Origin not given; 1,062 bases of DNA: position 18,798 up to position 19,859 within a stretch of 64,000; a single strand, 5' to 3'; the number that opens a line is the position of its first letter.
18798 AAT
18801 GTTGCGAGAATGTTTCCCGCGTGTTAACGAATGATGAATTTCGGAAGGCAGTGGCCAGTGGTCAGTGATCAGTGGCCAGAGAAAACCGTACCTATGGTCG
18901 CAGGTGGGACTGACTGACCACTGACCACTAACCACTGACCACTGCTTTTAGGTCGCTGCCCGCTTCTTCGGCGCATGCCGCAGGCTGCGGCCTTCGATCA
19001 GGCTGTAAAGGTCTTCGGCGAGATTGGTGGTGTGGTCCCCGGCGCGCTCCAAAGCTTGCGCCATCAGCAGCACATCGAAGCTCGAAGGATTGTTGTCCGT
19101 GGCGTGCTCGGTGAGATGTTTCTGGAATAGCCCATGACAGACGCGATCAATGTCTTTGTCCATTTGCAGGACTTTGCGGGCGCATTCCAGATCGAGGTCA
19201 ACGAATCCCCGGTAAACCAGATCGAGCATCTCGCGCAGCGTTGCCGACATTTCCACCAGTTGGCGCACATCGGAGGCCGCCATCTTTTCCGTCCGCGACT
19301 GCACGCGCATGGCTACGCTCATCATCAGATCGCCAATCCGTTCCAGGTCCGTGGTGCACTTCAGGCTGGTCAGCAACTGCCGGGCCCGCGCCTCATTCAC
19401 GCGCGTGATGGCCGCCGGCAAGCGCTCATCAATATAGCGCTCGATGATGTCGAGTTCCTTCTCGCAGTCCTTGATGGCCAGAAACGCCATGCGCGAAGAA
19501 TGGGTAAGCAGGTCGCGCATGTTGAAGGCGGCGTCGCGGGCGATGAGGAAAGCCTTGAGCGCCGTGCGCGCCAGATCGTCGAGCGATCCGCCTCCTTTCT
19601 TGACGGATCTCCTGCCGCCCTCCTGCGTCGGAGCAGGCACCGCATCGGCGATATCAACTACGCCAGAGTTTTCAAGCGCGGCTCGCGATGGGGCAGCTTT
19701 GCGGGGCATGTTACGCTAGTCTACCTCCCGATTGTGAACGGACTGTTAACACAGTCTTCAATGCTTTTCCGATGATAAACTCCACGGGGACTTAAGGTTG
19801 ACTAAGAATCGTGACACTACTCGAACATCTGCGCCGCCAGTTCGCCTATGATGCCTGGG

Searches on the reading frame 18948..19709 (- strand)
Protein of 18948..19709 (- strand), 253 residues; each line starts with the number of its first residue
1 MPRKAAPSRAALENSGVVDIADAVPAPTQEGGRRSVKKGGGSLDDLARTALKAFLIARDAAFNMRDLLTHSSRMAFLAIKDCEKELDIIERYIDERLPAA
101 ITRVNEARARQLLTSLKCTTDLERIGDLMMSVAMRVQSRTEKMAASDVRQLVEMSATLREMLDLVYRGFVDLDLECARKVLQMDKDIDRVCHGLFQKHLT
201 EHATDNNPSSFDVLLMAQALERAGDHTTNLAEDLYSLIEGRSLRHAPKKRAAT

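Call 75: find_encoding_contigs(protein=window:18948-19709:-, flank=1500, max_places=10)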
Protein window:18948-19709:- (253 aa): 10 contigs read that carry it; 8 places shown.
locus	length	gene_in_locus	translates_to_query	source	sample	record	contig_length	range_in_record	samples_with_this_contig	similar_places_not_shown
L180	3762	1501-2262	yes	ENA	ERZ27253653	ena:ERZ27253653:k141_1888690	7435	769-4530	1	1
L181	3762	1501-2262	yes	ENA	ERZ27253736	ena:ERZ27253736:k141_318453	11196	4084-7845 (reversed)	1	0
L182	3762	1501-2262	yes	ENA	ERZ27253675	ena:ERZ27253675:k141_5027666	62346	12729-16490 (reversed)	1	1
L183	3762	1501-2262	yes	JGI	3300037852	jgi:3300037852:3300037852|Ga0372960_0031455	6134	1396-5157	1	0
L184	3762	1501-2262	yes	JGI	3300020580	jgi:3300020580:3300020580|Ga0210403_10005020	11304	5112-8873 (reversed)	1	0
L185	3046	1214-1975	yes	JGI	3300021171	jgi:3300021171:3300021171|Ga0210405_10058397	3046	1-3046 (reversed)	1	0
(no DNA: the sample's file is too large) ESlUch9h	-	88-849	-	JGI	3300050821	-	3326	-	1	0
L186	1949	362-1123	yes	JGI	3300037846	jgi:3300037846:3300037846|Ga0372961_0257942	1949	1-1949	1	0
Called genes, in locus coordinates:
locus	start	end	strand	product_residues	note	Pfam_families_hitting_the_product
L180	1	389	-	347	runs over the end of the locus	PF13964:Beta-prop_Calicin (weak), PF24981:Beta-prop_ATRN-LZTR1, PF24996:NANM (faint), PF07646:Kelch_2 (faint), PF24681:Kelch_KLHDC2_KLHL20_DRC7, PF13415:Beta-prop_FBX42, PF25210:Kelch_FKB95 (weak), PF01344:Kelch_1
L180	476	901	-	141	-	PF04140:ICMT (faint), PF04191:PEMT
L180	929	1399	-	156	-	PF04978:MST (faint), PF12867:DinB_2, PF05163:DinB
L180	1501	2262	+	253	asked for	PF01895:PhoU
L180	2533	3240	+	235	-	PF00072:Response_reg, PF00486:Trans_reg_C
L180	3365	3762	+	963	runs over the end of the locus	PF00311:PEPcase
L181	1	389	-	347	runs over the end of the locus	PF13964:Beta-prop_Calicin (weak), PF24981:Beta-prop_ATRN-LZTR1, PF24996:NANM (faint), PF07646:Kelch_2 (faint), PF24681:Kelch_KLHDC2_KLHL20_DRC7, PF13415:Beta-prop_FBX42, PF25210:Kelch_FKB95 (weak), PF01344:Kelch_1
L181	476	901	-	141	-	PF04140:ICMT (faint), PF04191:PEMT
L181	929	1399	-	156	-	PF04978:MST (faint), PF12867:DinB_2, PF05163:DinB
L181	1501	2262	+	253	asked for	PF01895:PhoU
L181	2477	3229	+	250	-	PF00072:Response_reg, PF00486:Trans_reg_C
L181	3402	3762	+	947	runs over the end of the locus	PF00311:PEPcase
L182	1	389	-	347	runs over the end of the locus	PF13964:Beta-prop_Calicin (weak), PF24981:Beta-prop_ATRN-LZTR1, PF24996:NANM (faint), PF07646:Kelch_2 (faint), PF24681:Kelch_KLHDC2_KLHL20_DRC7, PF13415:Beta-prop_FBX42, PF25210:Kelch_FKB95 (weak), PF01344:Kelch_1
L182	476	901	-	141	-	PF04140:ICMT (faint), PF04191:PEMT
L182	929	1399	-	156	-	PF04978:MST (faint), PF12867:DinB_2, PF05163:DinB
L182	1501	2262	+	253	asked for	PF01895:PhoU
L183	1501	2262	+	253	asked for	PF01895:PhoU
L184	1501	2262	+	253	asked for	PF01895:PhoU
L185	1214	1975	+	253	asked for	PF01895:PhoU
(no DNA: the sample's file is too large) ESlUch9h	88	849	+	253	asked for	PF01895:PhoU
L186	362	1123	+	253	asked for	PF01895:PhoU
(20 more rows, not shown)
